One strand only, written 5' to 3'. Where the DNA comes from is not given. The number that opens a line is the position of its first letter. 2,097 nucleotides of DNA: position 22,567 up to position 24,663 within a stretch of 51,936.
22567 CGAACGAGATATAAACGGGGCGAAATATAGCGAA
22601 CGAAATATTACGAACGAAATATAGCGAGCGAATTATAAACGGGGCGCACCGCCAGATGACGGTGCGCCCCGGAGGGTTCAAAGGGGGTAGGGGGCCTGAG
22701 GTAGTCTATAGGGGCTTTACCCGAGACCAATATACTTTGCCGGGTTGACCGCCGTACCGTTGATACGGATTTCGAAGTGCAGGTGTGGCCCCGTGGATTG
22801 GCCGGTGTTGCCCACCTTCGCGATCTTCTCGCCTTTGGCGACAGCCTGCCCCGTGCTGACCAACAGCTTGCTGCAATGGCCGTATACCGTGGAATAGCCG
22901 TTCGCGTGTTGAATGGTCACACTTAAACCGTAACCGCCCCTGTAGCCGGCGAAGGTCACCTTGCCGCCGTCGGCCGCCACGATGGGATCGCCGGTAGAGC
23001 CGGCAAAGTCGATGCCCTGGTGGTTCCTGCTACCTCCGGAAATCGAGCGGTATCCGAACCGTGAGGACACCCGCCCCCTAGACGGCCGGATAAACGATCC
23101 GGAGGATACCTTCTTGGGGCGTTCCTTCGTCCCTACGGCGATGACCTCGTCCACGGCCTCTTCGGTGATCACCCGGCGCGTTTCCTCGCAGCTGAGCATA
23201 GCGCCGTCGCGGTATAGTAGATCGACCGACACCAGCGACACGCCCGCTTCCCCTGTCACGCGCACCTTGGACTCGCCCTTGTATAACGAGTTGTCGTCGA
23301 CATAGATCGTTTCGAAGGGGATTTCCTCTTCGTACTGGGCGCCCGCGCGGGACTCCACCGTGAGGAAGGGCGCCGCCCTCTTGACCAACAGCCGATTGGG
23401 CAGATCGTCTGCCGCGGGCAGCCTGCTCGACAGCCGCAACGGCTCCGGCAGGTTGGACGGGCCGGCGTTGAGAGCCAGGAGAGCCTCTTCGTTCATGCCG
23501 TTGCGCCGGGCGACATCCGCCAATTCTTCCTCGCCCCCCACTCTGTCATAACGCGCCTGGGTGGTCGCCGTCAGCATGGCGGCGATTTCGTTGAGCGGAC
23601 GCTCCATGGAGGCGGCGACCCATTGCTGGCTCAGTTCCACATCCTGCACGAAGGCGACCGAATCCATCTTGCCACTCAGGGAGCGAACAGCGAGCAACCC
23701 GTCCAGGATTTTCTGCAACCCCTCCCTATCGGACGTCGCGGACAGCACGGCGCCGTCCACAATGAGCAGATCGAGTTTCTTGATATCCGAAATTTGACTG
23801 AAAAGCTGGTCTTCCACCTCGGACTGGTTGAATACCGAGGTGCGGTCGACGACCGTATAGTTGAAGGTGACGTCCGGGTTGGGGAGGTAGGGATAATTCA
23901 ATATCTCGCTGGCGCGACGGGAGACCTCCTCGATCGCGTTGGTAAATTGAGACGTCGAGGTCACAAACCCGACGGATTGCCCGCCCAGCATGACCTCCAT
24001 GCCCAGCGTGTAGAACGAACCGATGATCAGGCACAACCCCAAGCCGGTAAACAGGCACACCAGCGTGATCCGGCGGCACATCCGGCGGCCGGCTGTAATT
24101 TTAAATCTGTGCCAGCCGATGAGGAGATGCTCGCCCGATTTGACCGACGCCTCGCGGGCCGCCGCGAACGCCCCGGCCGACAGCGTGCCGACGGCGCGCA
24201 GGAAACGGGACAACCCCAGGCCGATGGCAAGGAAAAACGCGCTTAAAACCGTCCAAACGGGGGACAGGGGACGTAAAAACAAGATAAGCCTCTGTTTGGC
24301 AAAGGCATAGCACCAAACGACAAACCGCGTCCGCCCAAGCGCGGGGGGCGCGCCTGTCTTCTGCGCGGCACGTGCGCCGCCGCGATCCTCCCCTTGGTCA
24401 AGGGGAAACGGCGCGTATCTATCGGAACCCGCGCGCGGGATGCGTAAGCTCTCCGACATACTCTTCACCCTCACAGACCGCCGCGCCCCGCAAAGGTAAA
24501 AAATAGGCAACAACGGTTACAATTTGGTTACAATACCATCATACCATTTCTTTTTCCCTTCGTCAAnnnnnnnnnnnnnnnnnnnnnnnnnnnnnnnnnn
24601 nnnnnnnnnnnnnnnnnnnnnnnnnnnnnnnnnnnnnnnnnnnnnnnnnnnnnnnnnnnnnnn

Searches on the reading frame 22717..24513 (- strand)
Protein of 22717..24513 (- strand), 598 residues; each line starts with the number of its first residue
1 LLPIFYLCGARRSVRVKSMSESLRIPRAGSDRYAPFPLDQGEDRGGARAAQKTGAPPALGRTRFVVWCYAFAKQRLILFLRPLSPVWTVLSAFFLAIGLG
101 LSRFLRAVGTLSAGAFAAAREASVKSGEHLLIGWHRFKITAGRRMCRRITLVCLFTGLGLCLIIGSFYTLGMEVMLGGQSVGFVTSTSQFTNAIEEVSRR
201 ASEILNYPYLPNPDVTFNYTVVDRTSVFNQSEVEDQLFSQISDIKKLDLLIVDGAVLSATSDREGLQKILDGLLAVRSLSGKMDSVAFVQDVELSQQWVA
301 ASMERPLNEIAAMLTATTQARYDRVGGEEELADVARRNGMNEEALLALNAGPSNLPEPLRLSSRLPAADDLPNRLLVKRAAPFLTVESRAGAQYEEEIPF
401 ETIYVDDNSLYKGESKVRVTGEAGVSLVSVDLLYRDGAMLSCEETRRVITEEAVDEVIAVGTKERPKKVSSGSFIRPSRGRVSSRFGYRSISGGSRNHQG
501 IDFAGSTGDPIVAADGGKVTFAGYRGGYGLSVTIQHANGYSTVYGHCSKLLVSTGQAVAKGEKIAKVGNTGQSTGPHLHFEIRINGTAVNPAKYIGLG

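Call 3: search_protein_families(library=pfam, proteins=[window:22717-24513:-], max_evalue=0.01)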
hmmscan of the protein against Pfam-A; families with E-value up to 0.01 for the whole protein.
window:22717-24513:- (598 aa): 2 families
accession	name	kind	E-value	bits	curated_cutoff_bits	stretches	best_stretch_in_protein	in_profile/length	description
PF01551.29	Peptidase_M23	-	3.6e-37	126.9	28.7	1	497-591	2-96/96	Peptidase family M23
PF07501.17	G5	-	3.3e-18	66.1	23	1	394-463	6-75/75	G5 domain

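Call 64: find_related_loci(query=window:22717-24459:-, collection=metagenome_contigs, flank=8000)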
Query window:22717-24459:- (580 aa) in metagenome_contigs; peptide patterns used: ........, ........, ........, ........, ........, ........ (x = any residue, [..] = any of these).
120 stretches matched a pattern; 1 encode a relative of the query (tblastn E <= 1e-3); 1 distinct loci.
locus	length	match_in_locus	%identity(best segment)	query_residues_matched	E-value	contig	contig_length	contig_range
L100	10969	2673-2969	39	477-573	4e-16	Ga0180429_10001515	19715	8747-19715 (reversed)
